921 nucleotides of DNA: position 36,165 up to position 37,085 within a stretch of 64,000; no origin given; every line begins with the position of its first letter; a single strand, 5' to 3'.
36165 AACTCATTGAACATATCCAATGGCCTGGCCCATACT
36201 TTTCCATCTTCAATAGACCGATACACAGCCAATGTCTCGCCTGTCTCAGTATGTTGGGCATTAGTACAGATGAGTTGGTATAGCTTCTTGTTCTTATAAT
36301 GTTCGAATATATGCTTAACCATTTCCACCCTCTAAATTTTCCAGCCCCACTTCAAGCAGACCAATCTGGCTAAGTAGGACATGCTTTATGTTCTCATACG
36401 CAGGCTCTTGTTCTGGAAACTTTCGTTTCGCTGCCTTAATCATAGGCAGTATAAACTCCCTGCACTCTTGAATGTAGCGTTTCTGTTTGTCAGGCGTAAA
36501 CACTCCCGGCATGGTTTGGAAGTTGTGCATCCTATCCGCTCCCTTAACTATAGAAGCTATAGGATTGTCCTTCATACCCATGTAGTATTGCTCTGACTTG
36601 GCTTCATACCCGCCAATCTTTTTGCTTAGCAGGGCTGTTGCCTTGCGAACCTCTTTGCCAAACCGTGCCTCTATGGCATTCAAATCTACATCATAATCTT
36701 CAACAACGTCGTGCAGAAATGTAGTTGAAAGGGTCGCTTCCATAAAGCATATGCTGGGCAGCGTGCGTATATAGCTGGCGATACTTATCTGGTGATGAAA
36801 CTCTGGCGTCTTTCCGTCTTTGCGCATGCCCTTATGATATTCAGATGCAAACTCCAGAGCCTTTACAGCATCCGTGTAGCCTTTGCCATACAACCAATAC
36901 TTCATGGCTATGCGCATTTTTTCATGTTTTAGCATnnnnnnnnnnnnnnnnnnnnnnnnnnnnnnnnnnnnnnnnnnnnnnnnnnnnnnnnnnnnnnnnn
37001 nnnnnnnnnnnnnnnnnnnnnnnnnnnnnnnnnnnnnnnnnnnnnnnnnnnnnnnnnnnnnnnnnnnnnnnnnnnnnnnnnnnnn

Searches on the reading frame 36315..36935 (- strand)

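Call 4: search_protein_families(library=pfam, proteins=[window:36315-36935:-], max_evalue=0.01)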
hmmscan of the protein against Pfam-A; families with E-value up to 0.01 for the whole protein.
window:36315-36935:- (206 aa): 1 family
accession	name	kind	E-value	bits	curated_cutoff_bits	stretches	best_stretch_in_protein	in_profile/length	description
PF13328.12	HD_4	-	3e-12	47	27.2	1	26-158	1-142/156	HD domain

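Call 5: search_protein_families(library=phrogs, proteins=[window:36315-36935:-], max_evalue=0.001)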
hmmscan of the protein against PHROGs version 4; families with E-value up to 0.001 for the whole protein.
window:36315-36935:- (206 aa): 2 families
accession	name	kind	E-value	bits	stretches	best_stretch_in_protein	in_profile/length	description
phrog_15275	-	unknown function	3.3e-35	122.8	1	15-194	22-202/223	-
phrog_990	-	other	4e-19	70.1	1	8-140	140-267/374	metal-dependent phosphohydrolase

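Call 31: search_protein_families(library=ncbifam, proteins=[window:36315-36935:-], max_evalue=0.001)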
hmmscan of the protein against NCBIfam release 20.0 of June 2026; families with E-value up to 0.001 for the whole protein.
window:36315-36935:- (206 aa): 2 families
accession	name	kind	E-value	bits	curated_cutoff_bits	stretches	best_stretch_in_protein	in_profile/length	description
TIGR00691.1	spoT_relA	subfamily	7.6e-17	60.9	499.2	1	26-165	1-144/687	RelA/SpoT family protein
NF008303.0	PRK11092.1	equivalog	5.4e-11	41.4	947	1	22-166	22-170/702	bifunctional GTP diphosphokinase/guanosine-3',5'-bis pyrophosphate 3'-pyrophosphohydrolase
